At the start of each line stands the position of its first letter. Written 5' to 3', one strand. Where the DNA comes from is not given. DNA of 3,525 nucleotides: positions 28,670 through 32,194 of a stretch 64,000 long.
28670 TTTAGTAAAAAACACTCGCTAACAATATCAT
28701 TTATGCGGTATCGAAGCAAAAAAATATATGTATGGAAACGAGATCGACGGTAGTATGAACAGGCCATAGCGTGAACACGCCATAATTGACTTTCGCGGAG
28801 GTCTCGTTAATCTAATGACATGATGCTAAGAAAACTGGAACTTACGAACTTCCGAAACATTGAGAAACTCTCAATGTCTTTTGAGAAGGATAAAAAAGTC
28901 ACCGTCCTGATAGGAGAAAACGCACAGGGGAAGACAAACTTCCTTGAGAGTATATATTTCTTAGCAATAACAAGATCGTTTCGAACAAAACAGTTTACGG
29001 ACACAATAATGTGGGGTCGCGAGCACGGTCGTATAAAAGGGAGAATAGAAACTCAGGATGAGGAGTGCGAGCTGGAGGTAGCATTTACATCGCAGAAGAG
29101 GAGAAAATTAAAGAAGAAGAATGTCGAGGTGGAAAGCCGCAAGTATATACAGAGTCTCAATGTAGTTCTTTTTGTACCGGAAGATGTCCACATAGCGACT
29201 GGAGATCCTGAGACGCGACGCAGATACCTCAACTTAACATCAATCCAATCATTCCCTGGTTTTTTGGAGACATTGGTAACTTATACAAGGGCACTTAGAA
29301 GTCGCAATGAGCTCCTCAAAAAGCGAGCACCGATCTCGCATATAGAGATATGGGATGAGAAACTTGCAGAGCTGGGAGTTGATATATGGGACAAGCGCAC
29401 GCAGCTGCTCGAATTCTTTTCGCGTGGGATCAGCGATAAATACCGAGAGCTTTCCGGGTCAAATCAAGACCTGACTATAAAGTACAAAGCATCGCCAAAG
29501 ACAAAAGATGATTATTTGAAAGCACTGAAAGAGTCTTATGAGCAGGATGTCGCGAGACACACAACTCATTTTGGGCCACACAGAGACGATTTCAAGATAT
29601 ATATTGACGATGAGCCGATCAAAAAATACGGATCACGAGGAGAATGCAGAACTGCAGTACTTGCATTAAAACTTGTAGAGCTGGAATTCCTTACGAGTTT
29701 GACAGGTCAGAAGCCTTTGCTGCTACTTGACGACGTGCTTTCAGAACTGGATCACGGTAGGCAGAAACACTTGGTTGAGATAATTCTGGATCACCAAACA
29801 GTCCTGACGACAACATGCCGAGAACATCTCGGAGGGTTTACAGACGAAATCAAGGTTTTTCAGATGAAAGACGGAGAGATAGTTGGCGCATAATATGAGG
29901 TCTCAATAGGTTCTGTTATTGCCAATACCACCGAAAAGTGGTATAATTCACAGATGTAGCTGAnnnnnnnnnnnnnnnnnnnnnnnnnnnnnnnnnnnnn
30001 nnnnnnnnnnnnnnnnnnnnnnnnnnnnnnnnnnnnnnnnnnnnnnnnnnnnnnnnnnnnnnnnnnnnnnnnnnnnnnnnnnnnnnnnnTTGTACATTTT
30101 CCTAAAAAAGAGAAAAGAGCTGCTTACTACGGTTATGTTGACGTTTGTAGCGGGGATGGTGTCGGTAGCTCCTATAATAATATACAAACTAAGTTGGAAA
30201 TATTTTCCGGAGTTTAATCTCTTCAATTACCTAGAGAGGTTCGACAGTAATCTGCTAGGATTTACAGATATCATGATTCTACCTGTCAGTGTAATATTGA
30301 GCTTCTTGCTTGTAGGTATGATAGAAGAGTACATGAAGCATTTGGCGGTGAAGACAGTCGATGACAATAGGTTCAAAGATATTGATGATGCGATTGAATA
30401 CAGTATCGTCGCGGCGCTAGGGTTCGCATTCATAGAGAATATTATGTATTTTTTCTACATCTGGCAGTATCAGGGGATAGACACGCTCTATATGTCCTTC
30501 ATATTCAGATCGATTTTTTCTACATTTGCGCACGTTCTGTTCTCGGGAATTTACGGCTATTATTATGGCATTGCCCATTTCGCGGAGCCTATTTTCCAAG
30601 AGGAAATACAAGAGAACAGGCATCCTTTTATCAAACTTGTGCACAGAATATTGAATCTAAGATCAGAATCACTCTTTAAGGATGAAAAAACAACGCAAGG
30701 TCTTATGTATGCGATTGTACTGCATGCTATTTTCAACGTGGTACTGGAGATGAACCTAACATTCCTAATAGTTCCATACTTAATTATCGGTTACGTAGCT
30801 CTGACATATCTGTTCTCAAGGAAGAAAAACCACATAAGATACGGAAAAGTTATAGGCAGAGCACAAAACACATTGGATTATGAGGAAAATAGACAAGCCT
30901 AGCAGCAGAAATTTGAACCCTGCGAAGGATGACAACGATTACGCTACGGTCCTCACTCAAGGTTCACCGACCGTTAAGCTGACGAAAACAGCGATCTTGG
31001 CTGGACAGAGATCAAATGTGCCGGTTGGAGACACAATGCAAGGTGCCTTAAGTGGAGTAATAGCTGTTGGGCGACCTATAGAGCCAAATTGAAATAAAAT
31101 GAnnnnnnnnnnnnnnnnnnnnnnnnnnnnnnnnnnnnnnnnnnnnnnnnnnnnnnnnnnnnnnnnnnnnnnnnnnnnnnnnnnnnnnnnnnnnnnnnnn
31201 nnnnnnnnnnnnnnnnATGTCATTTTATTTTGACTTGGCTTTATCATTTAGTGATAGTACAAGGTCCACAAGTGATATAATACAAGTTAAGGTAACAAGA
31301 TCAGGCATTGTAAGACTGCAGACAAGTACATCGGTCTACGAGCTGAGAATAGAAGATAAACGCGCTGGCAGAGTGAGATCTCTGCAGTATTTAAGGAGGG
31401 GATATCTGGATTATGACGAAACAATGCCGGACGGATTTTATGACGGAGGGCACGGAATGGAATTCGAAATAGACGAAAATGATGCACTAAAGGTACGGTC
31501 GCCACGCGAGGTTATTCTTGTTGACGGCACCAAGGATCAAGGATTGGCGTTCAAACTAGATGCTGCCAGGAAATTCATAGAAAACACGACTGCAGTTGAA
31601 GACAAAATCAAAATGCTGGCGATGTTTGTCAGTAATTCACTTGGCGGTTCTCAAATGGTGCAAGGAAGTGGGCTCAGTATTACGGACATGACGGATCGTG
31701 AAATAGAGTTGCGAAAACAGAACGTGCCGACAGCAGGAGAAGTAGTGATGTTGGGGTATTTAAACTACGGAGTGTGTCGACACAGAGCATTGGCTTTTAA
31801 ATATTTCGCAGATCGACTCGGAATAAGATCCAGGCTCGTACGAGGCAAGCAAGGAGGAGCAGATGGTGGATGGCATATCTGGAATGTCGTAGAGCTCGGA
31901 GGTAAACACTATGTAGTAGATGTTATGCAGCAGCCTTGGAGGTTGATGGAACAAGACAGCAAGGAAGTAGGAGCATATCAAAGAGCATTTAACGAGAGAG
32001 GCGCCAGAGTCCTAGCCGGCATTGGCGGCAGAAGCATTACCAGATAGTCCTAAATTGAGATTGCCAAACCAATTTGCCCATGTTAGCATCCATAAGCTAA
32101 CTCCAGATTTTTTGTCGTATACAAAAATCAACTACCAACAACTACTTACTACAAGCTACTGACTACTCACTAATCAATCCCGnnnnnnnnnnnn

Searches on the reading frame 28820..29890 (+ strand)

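Call 9: search_protein_families(library=pfam, proteins=[window:28820-29890:+], max_evalue=0.001)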
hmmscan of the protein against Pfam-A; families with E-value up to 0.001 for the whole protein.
window:28820-29890:+ (357 aa): 6 families
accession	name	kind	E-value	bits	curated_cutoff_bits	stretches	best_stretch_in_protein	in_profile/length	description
PF02463.25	SMC_N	-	3.4e-18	66.3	40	1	2-348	1-213/220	RecF/RecN/SMC N terminal domain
PF13175.12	AAA_15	-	2.8e-12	47.4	32.1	1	1-237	1-181/374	AAA ATPase domain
PF13304.12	AAA_21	-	2.2e-08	35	27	1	27-326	1-287/304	AAA domain, putative AbiEii toxin, Type IV TA system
PF11398.14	DUF2813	-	7.8e-08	32.5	21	1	1-64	1-60/372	Protein of unknown function (DUF2813)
PF13476.12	AAA_23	-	8.4e-07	30.3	27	1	5-150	1-87/201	AAA domain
PF13514.12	AAA_27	-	5.4e-05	23.3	22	1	1-100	1-97/206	AAA domain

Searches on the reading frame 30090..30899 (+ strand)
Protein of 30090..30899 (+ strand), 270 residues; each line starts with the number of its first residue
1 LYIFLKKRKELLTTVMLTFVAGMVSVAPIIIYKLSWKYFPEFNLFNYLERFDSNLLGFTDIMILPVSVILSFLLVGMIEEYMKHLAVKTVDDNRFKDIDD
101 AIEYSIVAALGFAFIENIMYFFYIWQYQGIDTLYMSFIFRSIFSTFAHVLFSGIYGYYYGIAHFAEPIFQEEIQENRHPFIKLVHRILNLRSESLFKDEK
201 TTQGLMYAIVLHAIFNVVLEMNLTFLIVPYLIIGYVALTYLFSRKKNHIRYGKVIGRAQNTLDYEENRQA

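Call 9: search_protein_families(library=pfam, proteins=[window:30090-30899:+], max_evalue=0.001)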
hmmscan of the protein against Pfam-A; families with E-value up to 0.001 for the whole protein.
window:30090-30899:+ (270 aa): 1 family
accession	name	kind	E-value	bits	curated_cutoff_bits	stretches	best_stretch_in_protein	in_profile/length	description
PF13367.11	PrsW-protease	-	2.6e-25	89.6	23.5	1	14-165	5-146/196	PrsW family intramembrane metalloprotease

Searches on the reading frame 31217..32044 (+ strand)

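Call 9: search_protein_families(library=pfam, proteins=[window:31217-32044:+], max_evalue=0.001)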
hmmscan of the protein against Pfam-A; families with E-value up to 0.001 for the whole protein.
window:31217-32044:+ (276 aa): 1 family
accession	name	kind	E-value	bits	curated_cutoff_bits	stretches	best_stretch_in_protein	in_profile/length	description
PF14381.12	EDR1_CTR1_ARMC3_pept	-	1.1e-26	94.3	27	1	54-243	5-202/203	EDR1/CTR1/ARMC3, peptidase-like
